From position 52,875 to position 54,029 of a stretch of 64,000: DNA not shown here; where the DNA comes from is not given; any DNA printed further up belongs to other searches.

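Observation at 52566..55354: DPPR-synthase-like UbiA enzyme + PAP2 phosphatase + GT-C transferase: a mycobacterial-type polyprenyl-phospho-pentose donor pathway in an archaeon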

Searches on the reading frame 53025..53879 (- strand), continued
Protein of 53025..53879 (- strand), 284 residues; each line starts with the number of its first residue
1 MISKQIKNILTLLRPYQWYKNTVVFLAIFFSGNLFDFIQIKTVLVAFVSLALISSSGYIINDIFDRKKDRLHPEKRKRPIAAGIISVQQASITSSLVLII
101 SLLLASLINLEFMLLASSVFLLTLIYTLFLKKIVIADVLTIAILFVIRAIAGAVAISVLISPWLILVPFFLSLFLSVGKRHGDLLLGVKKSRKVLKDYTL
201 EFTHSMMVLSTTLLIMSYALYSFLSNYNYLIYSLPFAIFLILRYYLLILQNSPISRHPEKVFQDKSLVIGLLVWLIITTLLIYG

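Call 20: search_protein_families(library=pfam, proteins=[L063:8935-10014:+, L039:7101-8585:+, L036:10949-11785:-, L045:1433-1786:+, L069:5640-7133:+, L050:4548-5366:+, L045:6203-7837:-, L040:1615-2703:+, L053:11429-12409:-, L060:6532-7512:+], max_evalue=0.001)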
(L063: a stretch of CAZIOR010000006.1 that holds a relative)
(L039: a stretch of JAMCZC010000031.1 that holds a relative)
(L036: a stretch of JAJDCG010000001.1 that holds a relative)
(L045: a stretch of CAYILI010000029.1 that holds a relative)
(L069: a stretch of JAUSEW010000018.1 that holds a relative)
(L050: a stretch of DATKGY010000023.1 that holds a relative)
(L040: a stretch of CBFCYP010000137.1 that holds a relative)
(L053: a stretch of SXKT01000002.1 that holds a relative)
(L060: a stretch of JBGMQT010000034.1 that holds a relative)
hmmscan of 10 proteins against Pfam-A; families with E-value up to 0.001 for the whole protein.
L063:8935-10014:+ (359 aa): 1 family
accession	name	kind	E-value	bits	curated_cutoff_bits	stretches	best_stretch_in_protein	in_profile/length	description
PF00953.26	Glycos_transf_4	-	5.8e-24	85.3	27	1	80-251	2-159/160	Glycosyl transferase family 4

L039:7101-8585:+ (494 aa): 2 families
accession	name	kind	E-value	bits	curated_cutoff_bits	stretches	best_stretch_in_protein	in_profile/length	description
PF02366.24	PMT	-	4.7e-08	33.3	22.7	1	73-236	76-237/245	Dolichyl-phosphate-mannose-protein mannosyltransferase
PF13231.12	PMT_2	-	2.2e-06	28.4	26.1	1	68-204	10-140/160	Dolichyl-phosphate-mannose-protein mannosyltransferase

L036:10949-11785:- (278 aa): 5 families
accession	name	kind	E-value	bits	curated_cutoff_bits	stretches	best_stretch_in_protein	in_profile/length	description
PF08308.17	PEGA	-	1.1e-15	57.7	20.8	2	126-186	3-65/71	PEGA domain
PF08239.17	SH3_3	-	1.1e-13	51.6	27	1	225-274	2-52/54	Bacterial SH3 domain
PF18348.7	SH3_16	-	3.2e-06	27.3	25.8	1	241-273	14-47/49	Bacterial dipeptidyl-peptidase Sh3 domain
PF06347.19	SH3_4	-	1.5e-05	25.1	24.1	1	229-272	8-51/56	Bacterial SH3 domain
PF23795.1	SH3_YKFC_2nd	-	0.00043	20.5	27.4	0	248-273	27-52/57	YKFC SH3b2 domain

L045:1433-1786:+ (117 aa): 0 families

L069:5640-7133:+ (497 aa): 2 families
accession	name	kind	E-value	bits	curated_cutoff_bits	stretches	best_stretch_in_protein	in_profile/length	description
PF13632.12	Glyco_trans_2_3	-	7.2e-05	23.1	27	1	206-404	5-193/198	Glycosyl transferase family group 2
PF13641.12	Glyco_tranf_2_3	-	0.00017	22.1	27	1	100-221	5-108/230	Glycosyltransferase like family 2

L050:4548-5366:+ (272 aa): 1 family
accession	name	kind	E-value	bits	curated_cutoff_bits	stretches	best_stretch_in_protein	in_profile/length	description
PF01026.27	TatD_DNase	-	3.8e-75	253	27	1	10-271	1-253/253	TatD related DNase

L045:6203-7837:- (544 aa): 1 family
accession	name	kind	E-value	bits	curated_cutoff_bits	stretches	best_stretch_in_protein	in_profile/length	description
PF00118.29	Cpn60_TCP1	-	5.2e-65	220.4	34.3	1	22-526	1-487/490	TCP-1/cpn60 chaperonin family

L040:1615-2703:+ (362 aa): 1 family
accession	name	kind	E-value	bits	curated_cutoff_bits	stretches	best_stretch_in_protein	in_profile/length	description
PF04015.17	DUF362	-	4e-20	73.2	24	1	43-248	3-200/200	Domain of unknown function (DUF362)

L053:11429-12409:- (326 aa): 9 families
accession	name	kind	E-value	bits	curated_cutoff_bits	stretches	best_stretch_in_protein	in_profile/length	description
PF01370.27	Epimerase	-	8.2e-54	183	20.9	1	3-239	1-230/240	NAD dependent epimerase/dehydratase family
PF16363.11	GDP_Man_Dehyd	-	5.8e-46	157.9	27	1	4-302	1-323/332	GDP-mannose 4,6 dehydratase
PF04321.23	RmlD_sub_bind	-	6.8e-15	55.3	27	1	1-153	1-138/287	RmlD substrate binding domain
PF01073.25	3Beta_HSD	-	4.2e-12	46.1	22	1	4-148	1-154/280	3-beta hydroxysteroid dehydrogenase/isomerase family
PF02719.21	Polysacc_synt_2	-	8.3e-10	38.7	20.2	1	3-170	1-171/293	Polysaccharide biosynthesis protein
PF13460.12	NAD_binding_10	-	1.1e-09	38.9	27.2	1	7-166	1-142/184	NAD(P)H-binding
PF05368.20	NmrA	-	2e-09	37.9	27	1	2-123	4-113/298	NmrA-like family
PF07993.18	NAD_binding_4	-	1e-06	28.6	20.1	1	65-197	87-233/258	Male sterility protein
PF01266.30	DAO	-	0.00043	20.4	27.9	1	8-56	6-55/353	FAD dependent oxidoreductase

L060:6532-7512:+ (326 aa): 1 family
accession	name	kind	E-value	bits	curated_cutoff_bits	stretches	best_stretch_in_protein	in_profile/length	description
PF03706.18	LPG_synthase_TM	-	1.7e-39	136.5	33.4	1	29-315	5-302/302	Lysylphosphatidylglycerol synthase TM region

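Call 40: search_protein_families(library=pfam, proteins=[L013:10851-11318:-, L012:6442-8283:+, L014:2956-4605:+, L031:12017-12382:+, L071:11853-13388:-, L051:8031-8666:+, L075:11829-12719:+, L076:15670-16848:+, L037:15030-16754:-, L045:7925-8233:-], max_evalue=0.001)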
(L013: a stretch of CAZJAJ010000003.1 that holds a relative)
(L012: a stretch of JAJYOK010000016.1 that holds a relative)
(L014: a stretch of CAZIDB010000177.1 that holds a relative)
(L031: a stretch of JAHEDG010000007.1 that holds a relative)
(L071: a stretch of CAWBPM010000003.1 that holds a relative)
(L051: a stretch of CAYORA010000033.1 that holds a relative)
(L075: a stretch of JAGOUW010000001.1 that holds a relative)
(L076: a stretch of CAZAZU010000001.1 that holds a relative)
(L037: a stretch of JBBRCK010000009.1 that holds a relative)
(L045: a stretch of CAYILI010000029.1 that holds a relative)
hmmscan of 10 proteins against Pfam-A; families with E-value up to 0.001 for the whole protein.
L013:10851-11318:- (155 aa): 3 families
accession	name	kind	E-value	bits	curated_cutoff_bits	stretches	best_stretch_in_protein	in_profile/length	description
PF01381.28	HTH_3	-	6.7e-10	39.3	23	1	73-122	1-50/55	Helix-turn-helix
PF12844.13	HTH_19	-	9e-07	29.2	30.2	1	72-122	3-53/64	Helix-turn-helix domain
PF24250.1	HVO_2718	-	1.4e-06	28.6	30.3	0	53-125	96-171/173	Transcription regulator HVO_2718-like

L012:6442-8283:+ (613 aa): 4 families
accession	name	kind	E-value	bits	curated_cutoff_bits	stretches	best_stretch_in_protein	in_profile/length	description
PF08676.16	MutL_C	-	5.7e-37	127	25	1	429-569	2-142/142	MutL C terminal dimerisation domain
PF01119.25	DNA_mis_repair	-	5.9e-37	126.4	26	1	210-326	2-118/119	DNA mismatch repair protein, C-terminal domain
PF13589.12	HATPase_c_3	-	7.6e-11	42.6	25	1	25-121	3-99/137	Histidine kinase-, DNA gyrase B-, and HSP90-like ATPase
PF02518.31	HATPase_c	-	2.3e-07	31.7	26.4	1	23-83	4-64/111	Histidine kinase-, DNA gyrase B-, and HSP90-like ATPase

L014:2956-4605:+ (549 aa): 1 family
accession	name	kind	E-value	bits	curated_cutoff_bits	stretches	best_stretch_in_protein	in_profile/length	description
PF01642.28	MM_CoA_mutase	-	1.9e-216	720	22.1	1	29-541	4-512/512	Methylmalonyl-CoA mutase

L031:12017-12382:+ (121 aa): 3 families
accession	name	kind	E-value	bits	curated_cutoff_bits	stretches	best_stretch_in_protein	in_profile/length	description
PF00892.27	EamA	-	1.9e-06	28.6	28.2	1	48-118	65-134/135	EamA-like transporter family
PF10639.15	TMEM234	-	1.7e-05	25.3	30.1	1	47-117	43-112/113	Putative transmembrane family 234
PF00893.25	Multi_Drug_Res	-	2.2e-05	25.3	23.7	1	46-110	29-93/93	Small Multidrug Resistance protein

L071:11853-13388:- (511 aa): 4 families
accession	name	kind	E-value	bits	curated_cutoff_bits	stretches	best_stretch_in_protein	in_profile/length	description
PF01921.24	tRNA-synt_1f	-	6.3e-94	315.3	27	1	2-362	2-359/360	tRNA synthetases class I (K)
PF19269.4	Anticodon_2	-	2.7e-06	28.3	23.6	1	411-503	35-137/141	Anticodon binding domain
PF09334.17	tRNA-synt_1g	-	7.6e-06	25.4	20.1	1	274-321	316-364/391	tRNA synthetases class I (M)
PF01406.26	tRNA-synt_1e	-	2.4e-05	24.3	27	1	29-325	21-293/301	tRNA synthetases class I (C) catalytic domain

L051:8031-8666:+ (211 aa): 1 family
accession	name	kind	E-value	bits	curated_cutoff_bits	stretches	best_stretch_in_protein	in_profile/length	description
PF00156.33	Pribosyltran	-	8.3e-17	61.4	26.3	1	39-163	4-133/158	Phosphoribosyl transferase domain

L075:11829-12719:+ (296 aa): 1 family
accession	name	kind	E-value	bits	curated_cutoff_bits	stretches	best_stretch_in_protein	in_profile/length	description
PF00215.30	OMPdecase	-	1.7e-28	100.5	27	1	37-272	3-212/221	Orotidine 5'-phosphate decarboxylase / HUMPS family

L076:15670-16848:+ (392 aa): 2 families
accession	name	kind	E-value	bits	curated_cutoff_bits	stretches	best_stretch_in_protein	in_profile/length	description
PF00801.26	PKD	-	0.00015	22.1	23.5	1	262-336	13-76/80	PKD domain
PF18911.6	PKD_4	-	0.00077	19.9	27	1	244-341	1-83/85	PKD domain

L037:15030-16754:- (574 aa): 8 families
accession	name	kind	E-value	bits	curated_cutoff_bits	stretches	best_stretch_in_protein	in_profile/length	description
PF00009.33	GTP_EFTU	-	1.5e-54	184.9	26.5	1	4-182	1-187/188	Elongation factor Tu GTP binding domain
PF06421.17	LepA_C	-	7.4e-36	123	29.7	1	467-572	1-106/107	GTP-binding protein LepA C-terminus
PF00679.30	EFG_C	-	9.2e-19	67.7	27.9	1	379-464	2-87/89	Elongation factor G C-terminus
PF03144.31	GTP_EFTU_D2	-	3e-10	40.8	30.3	1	206-275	1-72/73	Elongation factor Tu domain 2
PF00071.28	Ras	-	4.9e-08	33.2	21.6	1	38-181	15-160/162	Ras family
PF14492.12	EFG_III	-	4.8e-06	27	27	1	290-362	1-70/75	Elongation Factor G, domain III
PF22042.2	EF-G_D2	-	0.00016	22.1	27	1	192-235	2-43/84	Elongation factor G domain 2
PF01926.29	MMR_HSR1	-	0.00036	21.1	21.9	0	14-133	7-113/113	50S ribosome-binding GTPase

L045:7925-8233:- (102 aa): 1 family
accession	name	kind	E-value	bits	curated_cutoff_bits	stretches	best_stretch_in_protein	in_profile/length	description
PF00166.26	Cpn10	-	9.2e-29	99.8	21.1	1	8-101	1-93/93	Chaperonin 10 Kd subunit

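Call 43: search_protein_families(library=pfam, proteins=[L025:11018-12502:+, L007:5596-6981:+, L007:6978-8225:+, L007:10839-11918:+, L009:10866-11969:+, L009:13519-14934:+, L022:25-1518:+, L013:11386-12444:+, L013:7712-9469:-, L029:10857-12158:+], max_evalue=0.001)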
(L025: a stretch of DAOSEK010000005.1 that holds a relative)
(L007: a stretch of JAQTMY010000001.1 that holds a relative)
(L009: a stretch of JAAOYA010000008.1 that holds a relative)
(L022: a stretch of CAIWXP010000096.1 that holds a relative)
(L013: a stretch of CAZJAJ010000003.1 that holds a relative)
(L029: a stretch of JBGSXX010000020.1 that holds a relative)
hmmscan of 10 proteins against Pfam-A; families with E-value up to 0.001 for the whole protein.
L025:11018-12502:+ (494 aa): 1 family
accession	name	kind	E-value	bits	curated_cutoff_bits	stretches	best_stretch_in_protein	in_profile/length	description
PF04055.27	Radical_SAM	-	1.7e-22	80.8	29.5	1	225-387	1-165/166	Radical SAM superfamily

L007:5596-6981:+ (461 aa): 2 families
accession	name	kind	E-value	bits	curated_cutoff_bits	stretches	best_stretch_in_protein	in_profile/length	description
PF04055.27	Radical_SAM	-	3.9e-28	99.1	29.5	1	195-360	1-166/166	Radical SAM superfamily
PF02310.24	B12-binding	-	1.9e-18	66.9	32.1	1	8-125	4-119/121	B12 binding domain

L007:6978-8225:+ (415 aa): 6 families
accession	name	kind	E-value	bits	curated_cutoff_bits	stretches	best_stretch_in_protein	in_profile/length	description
PF01593.30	Amino_oxidase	-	1.3e-24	87.8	19.8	1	11-412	1-442/443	Flavin containing amine oxidoreductase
PF13450.12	NAD_binding_8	-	2.5e-09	37.7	21.9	1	6-59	1-55/68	NAD(P)-binding Rossmann-like domain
PF01266.30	DAO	-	2.9e-05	24.2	27.9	1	3-41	1-39/353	FAD dependent oxidoreductase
PF03486.20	HI0933_like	-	0.0002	21.3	50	0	3-36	2-36/244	HI0933-like protein Rossmann domain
PF12831.13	FAD_oxidored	-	0.00034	20.5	27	1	4-41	2-40/416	FAD dependent oxidoreductase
PF00890.30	FAD_binding_2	-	0.00075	19.2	20.4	0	4-37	2-36/414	FAD binding domain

L007:10839-11918:+ (359 aa): 3 families
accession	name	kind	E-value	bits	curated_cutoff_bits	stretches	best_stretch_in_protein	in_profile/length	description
PF00534.26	Glycos_transf_1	-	5.8e-45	153.3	26.4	1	175-338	4-171/172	Glycosyl transferases group 1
PF13692.12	Glyco_trans_1_4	-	6.2e-29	101.5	27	1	186-325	2-142/142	Glycosyl transferases group 1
PF13439.12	Glyco_transf_4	-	1.7e-07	31.9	28.5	1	35-158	39-163/170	Glycosyltransferase Family 4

L009:10866-11969:+ (367 aa): 1 family
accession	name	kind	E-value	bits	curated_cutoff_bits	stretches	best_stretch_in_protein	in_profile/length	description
PF01075.23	Glyco_transf_9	-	1.9e-38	132.6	22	1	102-332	10-239/247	Glycosyltransferase family 9 (heptosyltransferase)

L009:13519-14934:+ (471 aa): 5 families
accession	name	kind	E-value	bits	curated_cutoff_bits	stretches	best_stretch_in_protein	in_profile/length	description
PF00294.29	PfkB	-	1.2e-46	159.9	25.8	1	11-302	2-299/302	pfkB family carbohydrate kinase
PF01467.32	CTP_transf_like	-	3.9e-16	59.9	21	1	339-433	1-93/133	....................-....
PF08543.17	Phos_pyr_kin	-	2e-10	40.9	27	1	180-285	113-224/246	Phosphomethylpyrimidine kinase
PF01256.23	Carb_kinase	-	2.4e-07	30.9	27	1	182-290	112-217/242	NAD(P)H-hydrate dehydratase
PF02569.21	Pantoate_ligase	-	0.00069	19.3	20.7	0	317-368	3-53/268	Pantoate-beta-alanine ligase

L022:25-1518:+ (497 aa): 2 families
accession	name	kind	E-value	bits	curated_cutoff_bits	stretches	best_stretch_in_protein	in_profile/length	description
PF13440.11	Polysacc_synt_3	-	6.3e-10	39.2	23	1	83-316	52-284/293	Polysaccharide biosynthesis protein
PF01943.22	Polysacc_synt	-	3.3e-09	37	28.2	1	7-272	1-270/274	Polysaccharide biosynthesis protein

L013:11386-12444:+ (352 aa): 1 family
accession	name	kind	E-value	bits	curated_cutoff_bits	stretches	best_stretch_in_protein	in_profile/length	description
PF05833.16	NFACT_N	-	3e-31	109.1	31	1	17-333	15-364/456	NFACT N-terminal and middle domains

L013:7712-9469:- (585 aa): 7 families
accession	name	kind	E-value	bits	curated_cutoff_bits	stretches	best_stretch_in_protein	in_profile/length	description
PF00005.33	ABC_tran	-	5e-39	134.5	25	2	99-241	11-137/137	ABC transporter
PF02463.25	SMC_N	-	5.2e-15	55.9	40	1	95-286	20-213/220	RecF/RecN/SMC N terminal domain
PF13304.12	AAA_21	-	2.9e-11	44.4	27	0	206-276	231-304/304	AAA domain, putative AbiEii toxin, Type IV TA system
PF20720.3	nSTAND3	-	0.00019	21.6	27.2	0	363-393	14-44/155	Novel STAND NTPase 3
PF00910.28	RNA_helicase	-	0.00022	22.1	21.5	0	371-421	3-55/105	RNA helicase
PF13476.12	AAA_23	-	0.00052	21.1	27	0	98-169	18-84/201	AAA domain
PF13191.12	AAA_16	-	0.00088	20.3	32.6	0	368-434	26-86/167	AAA ATPase domain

L029:10857-12158:+ (433 aa): 1 family
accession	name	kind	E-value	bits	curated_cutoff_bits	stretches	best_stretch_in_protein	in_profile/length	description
PF01565.28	FAD_binding_4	-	7.5e-20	71.5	26.4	1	30-144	15-138/139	FAD binding domain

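Call 55: find_encoding_contigs(protein=P0006, flank=8000, max_places=1)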
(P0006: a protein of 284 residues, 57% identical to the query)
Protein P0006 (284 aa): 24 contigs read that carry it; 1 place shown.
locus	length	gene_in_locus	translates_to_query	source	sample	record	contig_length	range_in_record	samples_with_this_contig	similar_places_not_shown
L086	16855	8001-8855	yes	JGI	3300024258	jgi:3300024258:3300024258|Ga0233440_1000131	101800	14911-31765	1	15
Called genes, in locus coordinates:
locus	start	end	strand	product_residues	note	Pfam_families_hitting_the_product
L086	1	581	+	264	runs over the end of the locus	-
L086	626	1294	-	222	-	PF00154:RecA_N, PF06745:ATPase, PF08423:Rad51, PF13481:AAA_25, PF13479:AAA_24 (weak)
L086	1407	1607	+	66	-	-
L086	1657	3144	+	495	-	PF20176:DUF6541 (faint), PF13231:PMT_2 (weak)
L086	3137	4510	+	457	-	-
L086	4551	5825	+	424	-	PF13506:Glyco_transf_21, PF03142:Chitin_synth_2 (faint), PF00535:Glycos_transf_2, PF10111:Glyco_tranf_2_2, PF13641:Glyco_tranf_2_3, PF13632:Glyco_trans_2_3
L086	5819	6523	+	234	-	-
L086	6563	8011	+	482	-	PF02366:PMT, PF13231:PMT_2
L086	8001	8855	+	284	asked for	PF01040:UbiA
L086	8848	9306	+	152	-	PF01569:PAP2, PF14378:PAP2_3 (weak), PF14360:PAP2_C (weak)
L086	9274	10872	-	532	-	-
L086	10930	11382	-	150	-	PF26602:HVO_2718_N, PF01381:HTH_3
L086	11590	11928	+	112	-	PF01938:TRAM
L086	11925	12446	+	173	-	PF00857:Isochorismatase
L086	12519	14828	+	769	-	PF01326:PPDK_N, PF00391:PEP-utilizers, PF02896:PEP-utilizers_C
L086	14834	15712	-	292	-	-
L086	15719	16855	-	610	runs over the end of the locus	-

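Call 56: find_encoding_contigs(protein=P0069, flank=8000, max_places=1)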
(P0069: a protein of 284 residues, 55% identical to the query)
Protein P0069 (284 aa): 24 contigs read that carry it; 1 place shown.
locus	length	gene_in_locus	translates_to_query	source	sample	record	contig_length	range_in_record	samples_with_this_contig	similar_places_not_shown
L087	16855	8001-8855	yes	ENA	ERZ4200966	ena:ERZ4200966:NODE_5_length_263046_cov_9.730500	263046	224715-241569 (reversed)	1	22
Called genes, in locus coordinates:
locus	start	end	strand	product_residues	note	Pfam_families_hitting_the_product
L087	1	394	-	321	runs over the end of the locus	-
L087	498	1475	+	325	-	PF01022:HTH_5 (faint), PF08279:HTH_11 (faint), PF12802:MarR_2 (faint), PF12840:HTH_20 (faint), PF13404:HTH_AsnC-type, PF13412:HTH_24, PF01047:MarR (faint), PF13412:HTH_24, +2 more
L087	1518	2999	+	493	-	PF13231:PMT_2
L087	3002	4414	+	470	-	-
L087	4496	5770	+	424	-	PF13506:Glyco_transf_21, PF03142:Chitin_synth_2 (faint), PF00535:Glycos_transf_2, PF10111:Glyco_tranf_2_2, PF13641:Glyco_tranf_2_3, PF13704:Glyco_tranf_2_4 (weak), PF13632:Glyco_trans_2_3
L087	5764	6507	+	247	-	PF13728:TraF (weak)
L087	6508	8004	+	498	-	PF03901:Glyco_transf_22, PF02366:PMT, PF13231:PMT_2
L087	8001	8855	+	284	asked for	PF01040:UbiA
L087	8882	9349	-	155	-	PF01381:HTH_3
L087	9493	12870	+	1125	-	PF02516:STT3, PF13616:Rotamase_3, PF00639:Rotamase, PF13145:Rotamase_2 (weak)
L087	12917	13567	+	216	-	PF00535:Glycos_transf_2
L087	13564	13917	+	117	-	PF10066:DUF2304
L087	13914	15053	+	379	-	PF13439:Glyco_transf_4, PF13579:Glyco_trans_4_4, PF00534:Glycos_transf_1, PF20706:GT4-conflict, PF13692:Glyco_trans_1_4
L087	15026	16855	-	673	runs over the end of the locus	PF01073:3Beta_HSD, PF01370:Epimerase, PF02719:Polysacc_synt_2, PF04321:RmlD_sub_bind, PF13460:NAD_binding_10, PF16363:GDP_Man_Dehyd, PF01073:3Beta_HSD, PF01370:Epimerase, +8 more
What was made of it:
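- One otherwise identical block, L087, lacks PAP2 (call 56).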
